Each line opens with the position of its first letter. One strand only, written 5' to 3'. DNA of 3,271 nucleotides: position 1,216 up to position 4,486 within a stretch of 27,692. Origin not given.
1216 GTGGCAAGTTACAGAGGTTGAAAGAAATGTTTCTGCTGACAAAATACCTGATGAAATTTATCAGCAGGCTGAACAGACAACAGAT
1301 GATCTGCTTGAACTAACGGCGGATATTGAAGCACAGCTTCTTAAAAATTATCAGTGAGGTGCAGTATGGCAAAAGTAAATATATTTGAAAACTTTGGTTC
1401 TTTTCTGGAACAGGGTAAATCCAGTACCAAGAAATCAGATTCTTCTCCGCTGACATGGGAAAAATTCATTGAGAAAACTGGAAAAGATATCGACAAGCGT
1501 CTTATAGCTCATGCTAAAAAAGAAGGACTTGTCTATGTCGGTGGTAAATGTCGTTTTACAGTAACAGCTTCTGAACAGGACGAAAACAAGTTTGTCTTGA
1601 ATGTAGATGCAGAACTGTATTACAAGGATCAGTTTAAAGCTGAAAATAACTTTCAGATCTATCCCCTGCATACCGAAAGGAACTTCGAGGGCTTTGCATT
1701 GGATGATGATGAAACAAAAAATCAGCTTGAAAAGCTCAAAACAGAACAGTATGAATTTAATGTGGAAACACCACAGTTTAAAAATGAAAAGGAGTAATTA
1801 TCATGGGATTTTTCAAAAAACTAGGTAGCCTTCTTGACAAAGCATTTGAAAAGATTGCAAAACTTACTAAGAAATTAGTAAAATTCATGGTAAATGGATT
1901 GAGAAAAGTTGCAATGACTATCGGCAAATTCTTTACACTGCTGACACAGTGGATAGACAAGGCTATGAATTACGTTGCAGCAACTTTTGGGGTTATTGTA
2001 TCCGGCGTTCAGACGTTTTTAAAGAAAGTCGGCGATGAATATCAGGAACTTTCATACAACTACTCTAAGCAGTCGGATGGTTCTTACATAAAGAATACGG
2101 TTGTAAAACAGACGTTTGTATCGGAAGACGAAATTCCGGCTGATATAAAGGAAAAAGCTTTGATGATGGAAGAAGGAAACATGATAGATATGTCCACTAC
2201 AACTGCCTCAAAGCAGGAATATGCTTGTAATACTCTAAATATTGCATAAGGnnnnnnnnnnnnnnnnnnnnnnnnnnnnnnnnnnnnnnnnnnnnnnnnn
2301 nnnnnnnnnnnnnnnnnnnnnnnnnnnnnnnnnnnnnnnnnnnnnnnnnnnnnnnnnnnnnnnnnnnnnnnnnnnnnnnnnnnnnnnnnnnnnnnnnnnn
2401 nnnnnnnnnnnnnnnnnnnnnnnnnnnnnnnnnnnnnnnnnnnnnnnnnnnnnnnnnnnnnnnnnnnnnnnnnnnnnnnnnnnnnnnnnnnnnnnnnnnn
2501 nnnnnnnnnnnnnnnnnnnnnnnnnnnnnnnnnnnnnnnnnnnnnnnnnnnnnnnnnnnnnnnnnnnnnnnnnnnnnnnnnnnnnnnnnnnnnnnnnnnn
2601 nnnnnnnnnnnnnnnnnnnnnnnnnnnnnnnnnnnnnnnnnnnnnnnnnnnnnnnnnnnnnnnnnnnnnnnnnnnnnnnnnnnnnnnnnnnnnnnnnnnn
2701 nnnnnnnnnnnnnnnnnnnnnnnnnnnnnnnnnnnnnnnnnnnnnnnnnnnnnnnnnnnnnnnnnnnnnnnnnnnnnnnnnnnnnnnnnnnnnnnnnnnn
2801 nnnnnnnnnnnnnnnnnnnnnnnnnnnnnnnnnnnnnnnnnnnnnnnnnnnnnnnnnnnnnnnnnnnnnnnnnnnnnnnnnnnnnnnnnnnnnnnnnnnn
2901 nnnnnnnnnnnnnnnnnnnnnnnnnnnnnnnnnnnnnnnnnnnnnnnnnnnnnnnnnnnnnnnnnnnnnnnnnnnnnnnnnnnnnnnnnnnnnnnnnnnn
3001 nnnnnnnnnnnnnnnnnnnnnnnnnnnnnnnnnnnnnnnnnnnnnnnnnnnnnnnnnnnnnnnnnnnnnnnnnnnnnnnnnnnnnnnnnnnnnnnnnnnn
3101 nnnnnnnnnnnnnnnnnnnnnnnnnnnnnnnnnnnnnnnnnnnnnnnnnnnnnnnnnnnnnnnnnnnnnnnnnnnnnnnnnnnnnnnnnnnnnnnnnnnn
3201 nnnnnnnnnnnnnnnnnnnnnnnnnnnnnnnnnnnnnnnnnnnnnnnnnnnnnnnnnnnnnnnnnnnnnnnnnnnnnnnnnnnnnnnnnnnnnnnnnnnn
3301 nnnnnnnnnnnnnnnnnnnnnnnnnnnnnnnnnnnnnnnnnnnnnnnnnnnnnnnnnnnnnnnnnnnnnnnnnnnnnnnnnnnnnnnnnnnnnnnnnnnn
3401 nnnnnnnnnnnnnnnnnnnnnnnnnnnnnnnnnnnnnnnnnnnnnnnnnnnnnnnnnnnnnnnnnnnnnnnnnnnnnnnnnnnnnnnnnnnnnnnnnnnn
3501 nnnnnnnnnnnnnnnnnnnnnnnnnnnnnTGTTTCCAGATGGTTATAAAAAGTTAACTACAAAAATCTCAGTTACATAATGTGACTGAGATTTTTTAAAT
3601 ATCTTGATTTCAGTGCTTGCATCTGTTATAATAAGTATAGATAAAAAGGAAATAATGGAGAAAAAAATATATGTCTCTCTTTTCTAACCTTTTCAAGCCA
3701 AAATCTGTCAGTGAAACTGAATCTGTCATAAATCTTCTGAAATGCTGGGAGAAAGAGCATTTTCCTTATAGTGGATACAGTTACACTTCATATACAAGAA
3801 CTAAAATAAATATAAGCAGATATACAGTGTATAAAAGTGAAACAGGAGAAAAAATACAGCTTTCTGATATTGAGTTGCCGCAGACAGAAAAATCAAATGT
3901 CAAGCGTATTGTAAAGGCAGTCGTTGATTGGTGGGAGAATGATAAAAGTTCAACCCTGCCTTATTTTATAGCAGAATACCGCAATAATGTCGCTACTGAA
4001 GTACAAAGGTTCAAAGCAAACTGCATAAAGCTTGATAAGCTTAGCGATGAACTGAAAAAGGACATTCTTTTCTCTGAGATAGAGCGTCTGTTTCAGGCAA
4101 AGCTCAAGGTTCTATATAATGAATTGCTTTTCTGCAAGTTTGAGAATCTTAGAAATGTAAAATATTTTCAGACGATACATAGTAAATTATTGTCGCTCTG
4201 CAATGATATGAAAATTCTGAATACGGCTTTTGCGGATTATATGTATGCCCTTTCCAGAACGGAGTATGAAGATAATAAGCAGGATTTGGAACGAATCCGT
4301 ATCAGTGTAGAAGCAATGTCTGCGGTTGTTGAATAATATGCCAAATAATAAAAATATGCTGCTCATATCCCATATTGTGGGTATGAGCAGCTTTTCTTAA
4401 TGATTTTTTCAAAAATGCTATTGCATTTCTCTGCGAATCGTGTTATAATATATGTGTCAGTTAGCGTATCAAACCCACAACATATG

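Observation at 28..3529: Tight five-gene operon: AAA ATPase, paralogous small amphipathic proteins and a membrane protein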

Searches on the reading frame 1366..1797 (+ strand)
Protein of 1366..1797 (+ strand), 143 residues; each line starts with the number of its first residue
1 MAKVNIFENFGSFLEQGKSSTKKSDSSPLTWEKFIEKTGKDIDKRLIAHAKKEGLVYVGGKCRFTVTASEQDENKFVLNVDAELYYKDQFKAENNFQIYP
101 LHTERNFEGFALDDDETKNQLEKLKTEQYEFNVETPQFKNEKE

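Call 4: search_protein_families(library=pfam, proteins=[window:1366-1797:+], max_evalue=0.1)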
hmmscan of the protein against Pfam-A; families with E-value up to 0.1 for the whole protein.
window:1366-1797:+ (143 aa): 0 families

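Call 5: search_protein_families(library=padloc, proteins=[window:1366-1797:+], max_evalue=0.1)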
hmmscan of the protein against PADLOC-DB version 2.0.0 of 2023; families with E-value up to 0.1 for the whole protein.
window:1366-1797:+ (143 aa): 0 families

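Call 6: search_protein_families(library=phrogs, proteins=[window:1366-1797:+], max_evalue=0.1)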
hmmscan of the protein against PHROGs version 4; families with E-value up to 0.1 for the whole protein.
window:1366-1797:+ (143 aa): 0 families

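Call 20: search_protein_families(library=ncbifam, proteins=[window:1366-1797:+], max_evalue=0.05)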
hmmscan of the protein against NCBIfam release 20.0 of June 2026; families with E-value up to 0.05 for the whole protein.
window:1366-1797:+ (143 aa): 0 families

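Call 31: find_homologous_proteins(query=A1, max_evalue=0.001)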
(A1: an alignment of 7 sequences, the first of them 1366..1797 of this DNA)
Query A1 (7 sequences) (143 aa, profile of the alignment): 55 proteins with E <= 0.001 among 1807 candidates.
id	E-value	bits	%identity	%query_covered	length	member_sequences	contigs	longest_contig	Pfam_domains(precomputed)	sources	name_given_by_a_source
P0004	3.6e-63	230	91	97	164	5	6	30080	-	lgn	-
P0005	4.2e-61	223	77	98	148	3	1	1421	-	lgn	-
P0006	5.1e-61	223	92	100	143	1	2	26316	-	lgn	-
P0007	6.4e-57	210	62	81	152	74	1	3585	-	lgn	-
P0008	1.5e-56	209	60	81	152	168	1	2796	-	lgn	-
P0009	1.7e-56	208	76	95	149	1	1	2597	-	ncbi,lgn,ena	-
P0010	2.2e-56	208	58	81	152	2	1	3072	-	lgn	-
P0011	3.7e-56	207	58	81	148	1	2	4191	-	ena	-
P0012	8.5e-56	206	59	81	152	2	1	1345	-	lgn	-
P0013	2.4e-55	205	58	81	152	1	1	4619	-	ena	-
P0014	2.6e-55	205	58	81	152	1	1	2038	-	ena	-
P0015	3.1e-55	204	59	81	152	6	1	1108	-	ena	-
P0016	3.2e-55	204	58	81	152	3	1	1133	-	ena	-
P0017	1.1e-54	202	68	96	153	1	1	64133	-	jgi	-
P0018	1.6e-54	202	58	81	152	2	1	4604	-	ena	-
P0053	6.5e-24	103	60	34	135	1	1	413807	-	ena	-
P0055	2.0e-19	88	43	88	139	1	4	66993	-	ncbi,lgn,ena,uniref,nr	ncbi:hypothetical protein [Ruminococcus sp.]|uniref:hypothetical protein n=1 Tax=Ruminococcus sp. Ta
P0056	2.2e-17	82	42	77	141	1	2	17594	-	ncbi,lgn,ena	-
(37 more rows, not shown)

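Call 32: find_encoding_contigs(protein=P0055, flank=8000, max_places=3)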
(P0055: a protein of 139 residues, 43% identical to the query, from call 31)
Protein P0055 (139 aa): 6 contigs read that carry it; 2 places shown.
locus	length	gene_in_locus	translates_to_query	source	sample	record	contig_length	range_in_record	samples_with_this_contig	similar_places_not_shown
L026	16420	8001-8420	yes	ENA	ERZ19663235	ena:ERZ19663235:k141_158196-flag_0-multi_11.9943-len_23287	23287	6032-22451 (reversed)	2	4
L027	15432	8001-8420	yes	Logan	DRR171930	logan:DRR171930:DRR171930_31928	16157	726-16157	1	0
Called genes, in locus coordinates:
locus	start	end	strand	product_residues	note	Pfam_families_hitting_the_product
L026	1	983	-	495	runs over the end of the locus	PF12161:HsdM_N, PF02384:N6_Mtase, PF05175:MTS (faint), PF07669:Eco57I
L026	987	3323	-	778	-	PF00270:DEAD, PF04851:ResIII, PF18766:SWI2_SNF2, PF08463:EcoEI_R_C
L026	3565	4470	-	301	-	-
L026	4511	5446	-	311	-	-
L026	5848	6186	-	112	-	PF13560:HTH_31, PF12844:HTH_19, PF01381:HTH_3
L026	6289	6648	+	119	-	-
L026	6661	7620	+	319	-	PF00004:AAA, PF17862:AAA_lid_3 (weak)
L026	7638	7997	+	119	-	-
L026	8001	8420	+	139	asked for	-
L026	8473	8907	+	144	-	-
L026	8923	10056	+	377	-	-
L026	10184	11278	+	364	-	PF12224:Amidoligase_2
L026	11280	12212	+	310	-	PF13230:GATase_4 (weak), PF13522:GATase_6, PF13537:GATase_7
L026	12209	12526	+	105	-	-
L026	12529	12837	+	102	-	PF06124:DUF960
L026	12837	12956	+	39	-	-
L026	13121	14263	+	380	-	PF14659:Phage_int_SAM_3, PF00589:Phage_integrase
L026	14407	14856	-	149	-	-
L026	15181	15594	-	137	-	PF01327:Pep_deformylase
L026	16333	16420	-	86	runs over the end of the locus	-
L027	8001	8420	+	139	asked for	-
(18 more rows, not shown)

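Call 33: find_encoding_contigs(protein=P0053, flank=8000, max_places=2)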
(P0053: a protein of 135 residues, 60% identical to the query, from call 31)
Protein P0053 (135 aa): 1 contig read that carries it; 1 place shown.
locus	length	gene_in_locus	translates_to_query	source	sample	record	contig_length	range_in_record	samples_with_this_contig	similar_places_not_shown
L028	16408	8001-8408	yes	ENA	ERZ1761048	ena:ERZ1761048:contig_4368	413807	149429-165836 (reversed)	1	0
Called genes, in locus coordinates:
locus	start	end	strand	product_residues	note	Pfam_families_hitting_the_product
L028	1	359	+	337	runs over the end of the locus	PF02927:CelD_N, PF00759:Glyco_hydro_9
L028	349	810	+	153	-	PF00759:Glyco_hydro_9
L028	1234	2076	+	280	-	PF00404:Dockerin_1 (weak), PF00722:Glyco_hydro_16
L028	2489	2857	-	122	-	-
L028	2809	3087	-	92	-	-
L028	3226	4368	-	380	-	PF00404:Dockerin_1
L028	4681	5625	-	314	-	PF05547:Peptidase_M6 (weak)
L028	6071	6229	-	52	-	-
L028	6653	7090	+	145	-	PF00004:AAA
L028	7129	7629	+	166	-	PF17862:AAA_lid_3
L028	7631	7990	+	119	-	-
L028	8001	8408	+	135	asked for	-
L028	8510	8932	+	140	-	-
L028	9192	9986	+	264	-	-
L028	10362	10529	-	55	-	-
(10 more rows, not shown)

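Call 34: find_encoding_contigs(protein=P0056, flank=8000, max_places=2)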
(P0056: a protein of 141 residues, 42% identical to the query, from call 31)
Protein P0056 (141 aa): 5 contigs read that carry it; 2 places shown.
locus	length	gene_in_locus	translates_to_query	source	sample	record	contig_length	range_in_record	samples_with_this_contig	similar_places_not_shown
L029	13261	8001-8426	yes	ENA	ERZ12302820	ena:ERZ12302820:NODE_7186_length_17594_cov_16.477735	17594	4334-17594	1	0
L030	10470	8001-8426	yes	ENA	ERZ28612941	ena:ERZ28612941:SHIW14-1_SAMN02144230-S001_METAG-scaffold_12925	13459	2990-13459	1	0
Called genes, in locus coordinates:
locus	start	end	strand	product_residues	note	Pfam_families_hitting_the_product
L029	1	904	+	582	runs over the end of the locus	PF06048:DUF927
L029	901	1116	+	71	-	-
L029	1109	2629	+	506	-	PF00239:Resolvase, PF07508:Recombinase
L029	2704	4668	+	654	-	PF00476:DNA_pol_A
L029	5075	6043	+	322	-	PF08279:HTH_11 (faint), PF13280:WYL, PF25583:WCX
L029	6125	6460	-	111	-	PF13560:HTH_31, PF12844:HTH_19 (weak), PF01381:HTH_3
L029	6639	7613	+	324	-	PF00004:AAA, PF17862:AAA_lid_3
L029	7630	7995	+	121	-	-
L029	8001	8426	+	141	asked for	-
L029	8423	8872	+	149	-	-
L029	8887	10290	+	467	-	-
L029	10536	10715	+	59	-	-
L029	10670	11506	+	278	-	PF17802:SpaA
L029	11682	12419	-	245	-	PF07592:DDE_Tnp_ISAZ013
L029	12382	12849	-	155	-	PF13565:HTH_32 (weak), PF07592:DDE_Tnp_ISAZ013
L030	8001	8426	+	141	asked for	-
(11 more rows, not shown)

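Call 42: predict_structure(alignment_id=A3)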
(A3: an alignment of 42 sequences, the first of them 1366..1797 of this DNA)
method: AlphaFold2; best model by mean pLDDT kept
length: 143 residues; sequences in the alignment: 42
mean_pLDDT: 78.6   pTM: 0.67
mean pLDDT of the five models: 78.6, 78.0, 77.8, 77.2, 73.9
residues with pLDDT >= 90: 71; 70-90: 38; 50-70: 5; < 50: 29
segments of 3 or more residues with pLDDT < 50: 1-25, 140-143
pLDDT, mean of each block of 10 residues (from residue 1): 39 35 62 93 89 89 93 90 89 81 92 95 93 75 36
secondary structure, 60 per line:
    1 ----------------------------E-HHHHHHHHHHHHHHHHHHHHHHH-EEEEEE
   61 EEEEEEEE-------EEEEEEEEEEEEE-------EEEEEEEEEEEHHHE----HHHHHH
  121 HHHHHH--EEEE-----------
elements in order: H31-53 E55-68 E76-88 E96-106 H115-126 E129-132

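Call 50: find_related_loci(query=A3, collection=viral_contigs, flank=10000)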
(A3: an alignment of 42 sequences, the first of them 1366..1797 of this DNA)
Query A3 (143 aa) in viral_contigs; peptide patterns used: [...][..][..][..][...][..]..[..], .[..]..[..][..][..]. (x = any residue, [..] = any of these).
57 stretches matched a pattern; 2 encode a relative of the query (tblastn E <= 1e-3); 2 distinct loci.
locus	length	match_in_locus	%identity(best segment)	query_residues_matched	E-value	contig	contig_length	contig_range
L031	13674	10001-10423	60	1-143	1e-56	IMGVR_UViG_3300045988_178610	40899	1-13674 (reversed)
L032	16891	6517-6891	55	17-143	8e-44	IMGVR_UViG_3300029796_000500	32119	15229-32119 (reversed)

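Call 71: search_solved_structures(query=A3, max_evalue=5)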
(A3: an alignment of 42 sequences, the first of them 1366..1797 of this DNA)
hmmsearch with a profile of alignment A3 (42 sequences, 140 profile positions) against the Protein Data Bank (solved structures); distinct sequences matched with E-value up to 5: 8.
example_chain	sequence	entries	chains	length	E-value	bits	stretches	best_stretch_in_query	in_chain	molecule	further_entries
25mk_A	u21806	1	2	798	0.011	19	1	43-96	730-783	Potassium transporter 5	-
25mj_A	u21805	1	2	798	0.092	16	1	43-96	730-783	Potassium transporter 5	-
25mi_A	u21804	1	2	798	0.092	16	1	43-96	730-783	Potassium transporter 5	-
25lv_A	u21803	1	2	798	0.45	13.7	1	43-95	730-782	Potassium transporter 5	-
25le_A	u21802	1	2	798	0.51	13.6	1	43-94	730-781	Potassium transporter 5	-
25jn_A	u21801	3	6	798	0.51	13.6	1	43-94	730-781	Potassium transporter 5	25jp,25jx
25ex_A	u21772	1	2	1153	0.75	13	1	43-93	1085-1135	Green fluorescent protein,Potassium transporter 5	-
3tto_A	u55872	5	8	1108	4.6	10.5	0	71-99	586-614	Dextransucrase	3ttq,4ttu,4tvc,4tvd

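Call 78: find_related_loci(query=A3, collection=metagenome_contigs, flank=8000)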
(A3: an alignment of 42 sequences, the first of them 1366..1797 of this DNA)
Query A3 (143 aa) in metagenome_contigs; peptide patterns used: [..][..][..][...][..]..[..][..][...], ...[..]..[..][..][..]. (x = any residue, [..] = any of these).
79 stretches matched a pattern; 30 encode a relative of the query (tblastn E <= 1e-3); 30 distinct loci.
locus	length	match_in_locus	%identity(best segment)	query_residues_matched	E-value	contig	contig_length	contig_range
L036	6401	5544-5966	60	1-143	9e-56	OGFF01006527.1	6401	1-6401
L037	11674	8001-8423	60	1-143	9e-56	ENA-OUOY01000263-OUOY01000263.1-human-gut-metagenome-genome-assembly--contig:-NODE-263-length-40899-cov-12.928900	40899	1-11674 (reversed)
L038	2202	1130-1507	59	19-143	2e-48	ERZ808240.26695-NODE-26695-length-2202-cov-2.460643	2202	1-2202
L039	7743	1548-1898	62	28-143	6e-47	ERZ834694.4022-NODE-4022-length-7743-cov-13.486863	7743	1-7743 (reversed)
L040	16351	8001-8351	62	28-143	1e-46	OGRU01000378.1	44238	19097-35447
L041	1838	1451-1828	57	19-143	4e-47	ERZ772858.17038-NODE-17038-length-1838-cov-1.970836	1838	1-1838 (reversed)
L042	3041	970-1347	57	19-143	7e-46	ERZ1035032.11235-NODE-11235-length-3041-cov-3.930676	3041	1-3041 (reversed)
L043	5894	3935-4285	60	28-143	7e-46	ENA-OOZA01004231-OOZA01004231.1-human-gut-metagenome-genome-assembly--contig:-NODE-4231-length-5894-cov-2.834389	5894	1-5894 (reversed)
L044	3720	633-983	60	28-143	1e-45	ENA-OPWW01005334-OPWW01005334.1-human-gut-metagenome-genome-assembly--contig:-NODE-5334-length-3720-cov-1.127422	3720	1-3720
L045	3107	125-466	60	29-143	1e-45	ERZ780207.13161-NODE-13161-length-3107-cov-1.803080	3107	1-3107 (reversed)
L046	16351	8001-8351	60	28-143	5e-45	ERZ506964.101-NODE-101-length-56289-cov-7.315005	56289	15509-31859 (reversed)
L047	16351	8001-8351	59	28-143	4e-45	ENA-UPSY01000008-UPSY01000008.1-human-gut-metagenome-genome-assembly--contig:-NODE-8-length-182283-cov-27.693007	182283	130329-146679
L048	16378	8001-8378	56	19-143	6e-45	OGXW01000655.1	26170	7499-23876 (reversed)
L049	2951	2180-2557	56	19-143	5e-45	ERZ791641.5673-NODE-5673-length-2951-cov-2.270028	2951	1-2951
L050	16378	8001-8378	56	19-143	4e-45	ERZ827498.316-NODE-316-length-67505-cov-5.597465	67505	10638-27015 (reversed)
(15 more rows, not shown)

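Call 82: search_protein_families(library=pfam, proteins=[L026:3565-4470:-, L026:4511-5446:-], max_evalue=0.001)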
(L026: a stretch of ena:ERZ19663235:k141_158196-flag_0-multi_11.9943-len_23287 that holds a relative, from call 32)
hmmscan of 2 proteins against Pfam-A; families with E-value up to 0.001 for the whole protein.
L026:3565-4470:- (301 aa): 0 families

L026:4511-5446:- (311 aa): 0 families

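Call 99: fold_search(model_id=the predicted structure, library=viral)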
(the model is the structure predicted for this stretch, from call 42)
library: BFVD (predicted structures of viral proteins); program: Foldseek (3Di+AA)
matches with E <= 10: 1070; with E <= 0.001: 0
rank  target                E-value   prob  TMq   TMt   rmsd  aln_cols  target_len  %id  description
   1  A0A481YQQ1            3.6e-02  0.38  0.21  0.20  11.1       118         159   10  Transmembrane protein [Pithovirus LCDPAC02]
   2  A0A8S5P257            4.5e-02  0.63  0.26  0.26  14.8       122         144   10  Uncharacterized protein [Myoviridae sp. ctLnO19]
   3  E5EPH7                6.0e-02  0.63  0.27  0.31  13.5        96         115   18  Uncharacterized protein [Acinetobacter phage Acj9]
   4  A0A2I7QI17            9.0e-02  0.60  0.27  0.24   5.1        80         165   14  Uncharacterized protein [Vibrio phage Aphrodite1]
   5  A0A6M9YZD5            1.0e-01  0.75  0.33  0.06  16.7       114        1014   12  (no name in the UniProt tables at hand)
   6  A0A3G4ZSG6            1.0e-01  0.16  0.20  0.18  23.6       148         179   13  Uncharacterized protein [Edafosvirus sp.]
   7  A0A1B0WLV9            1.3e-01  0.66  0.27  0.40   8.7        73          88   23  (no name in the UniProt tables at hand)
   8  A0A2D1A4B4            1.3e-01  0.28  0.21  0.26   8.1        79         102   15  Uncharacterized protein [Rhodococcus phage Trina]
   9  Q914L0                1.4e-01  0.96  0.32  0.46   5.3        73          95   10  Uncharacterized protein 20 [Sulfolobus islandicus filamentous virus (isolate Iceland/Hveragerdi)]
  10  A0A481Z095            1.4e-01  0.38  0.25  0.16  10.1       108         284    8  Uncharacterized protein [Mimivirus LCMiAC01]
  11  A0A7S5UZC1            1.5e-01  0.41  0.25  0.26  18.5        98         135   12  (no name in the UniProt tables at hand)
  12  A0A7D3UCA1            1.5e-01  0.09  0.16  0.12  20.4       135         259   10  (no name in the UniProt tables at hand)
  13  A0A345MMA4            1.7e-01  0.25  0.22  0.28   9.2        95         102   12  (no name in the UniProt tables at hand)
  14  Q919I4                1.7e-01  0.23  0.22  0.22  13.4       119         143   13  Uncharacterized protein [Culex nigripalpus nucleopolyhedrovirus (isolate Florida/1997)]
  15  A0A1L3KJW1            2.0e-01  0.69  0.29  0.32   8.2        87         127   20  (no name in the UniProt tables at hand)
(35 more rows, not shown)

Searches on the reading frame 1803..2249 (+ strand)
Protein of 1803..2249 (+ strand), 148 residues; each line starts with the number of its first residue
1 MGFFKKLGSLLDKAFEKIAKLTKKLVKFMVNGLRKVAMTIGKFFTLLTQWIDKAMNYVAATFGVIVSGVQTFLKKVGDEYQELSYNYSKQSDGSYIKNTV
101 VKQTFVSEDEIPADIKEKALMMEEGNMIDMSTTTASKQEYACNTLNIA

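Call 4: search_protein_families(library=pfam, proteins=[window:1803-2249:+], max_evalue=0.1)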
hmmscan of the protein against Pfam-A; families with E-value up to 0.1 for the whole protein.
window:1803-2249:+ (148 aa): 0 families

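Call 5: search_protein_families(library=padloc, proteins=[window:1803-2249:+], max_evalue=0.1)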
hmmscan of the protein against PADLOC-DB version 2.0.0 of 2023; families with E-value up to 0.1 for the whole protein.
window:1803-2249:+ (148 aa): 1 family
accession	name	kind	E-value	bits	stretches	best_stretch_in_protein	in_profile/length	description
PDLC04793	PDC-S02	-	0.017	13.4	1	43-106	23-83/117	-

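Call 6: search_protein_families(library=phrogs, proteins=[window:1803-2249:+], max_evalue=0.1)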
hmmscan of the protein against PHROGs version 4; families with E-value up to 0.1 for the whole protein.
window:1803-2249:+ (148 aa): 6 families
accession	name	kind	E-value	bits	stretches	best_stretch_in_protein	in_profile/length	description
phrog_28420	-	tail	9.1e-05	21.7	1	2-122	356-479/906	tail length tape measure protein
phrog_5448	-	tail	0.00048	18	1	1-79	1794-1872/3103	tail length tape measure protein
phrog_38045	-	moron, auxiliary metabolic gene and host takeover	0.0036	18.2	1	1-62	1-62/243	membrane protein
phrog_1272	-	tail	0.012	14.3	1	11-124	765-882/1606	tail length tape measure protein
phrog_6900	-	tail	0.03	15.4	1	5-86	48-121/235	tail length tape measure protein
phrog_10479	-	unknown function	0.037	12.9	1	18-128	420-526/1083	-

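Call 20: search_protein_families(library=ncbifam, proteins=[window:1803-2249:+], max_evalue=0.05)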
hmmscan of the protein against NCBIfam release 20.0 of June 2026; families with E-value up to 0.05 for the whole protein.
window:1803-2249:+ (148 aa): 1 family
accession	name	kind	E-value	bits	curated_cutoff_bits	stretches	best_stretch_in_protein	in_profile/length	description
NF003234.0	PRK04195.2-4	equivalog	0.043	12.7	529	1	10-119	345-452/497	replication factor C large subunit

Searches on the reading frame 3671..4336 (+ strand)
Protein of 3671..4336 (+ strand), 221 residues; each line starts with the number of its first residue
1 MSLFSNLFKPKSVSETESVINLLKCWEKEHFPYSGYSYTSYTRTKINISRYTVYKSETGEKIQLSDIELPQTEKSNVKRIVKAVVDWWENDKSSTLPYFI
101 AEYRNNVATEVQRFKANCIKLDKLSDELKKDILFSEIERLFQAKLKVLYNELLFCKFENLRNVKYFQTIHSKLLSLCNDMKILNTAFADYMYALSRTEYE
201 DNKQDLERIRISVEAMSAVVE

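Call 4: search_protein_families(library=pfam, proteins=[window:3671-4336:+], max_evalue=0.1)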
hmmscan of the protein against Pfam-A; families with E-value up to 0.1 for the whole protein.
window:3671-4336:+ (221 aa): 1 family
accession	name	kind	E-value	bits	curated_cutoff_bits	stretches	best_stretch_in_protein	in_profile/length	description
PF08653.15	DASH_Dam1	-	0.016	15.5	26.6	0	164-199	13-48/56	DASH complex subunit Dam1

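Call 5: search_protein_families(library=padloc, proteins=[window:3671-4336:+], max_evalue=0.1)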
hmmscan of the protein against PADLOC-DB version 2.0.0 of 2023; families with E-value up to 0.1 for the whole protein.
window:3671-4336:+ (221 aa): 0 families

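Call 6: search_protein_families(library=phrogs, proteins=[window:3671-4336:+], max_evalue=0.1)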
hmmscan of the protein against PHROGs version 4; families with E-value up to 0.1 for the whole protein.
window:3671-4336:+ (221 aa): 0 families

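Call 20: search_protein_families(library=ncbifam, proteins=[window:3671-4336:+], max_evalue=0.05)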
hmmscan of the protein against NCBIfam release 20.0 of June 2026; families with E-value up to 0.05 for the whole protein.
window:3671-4336:+ (221 aa): 0 families
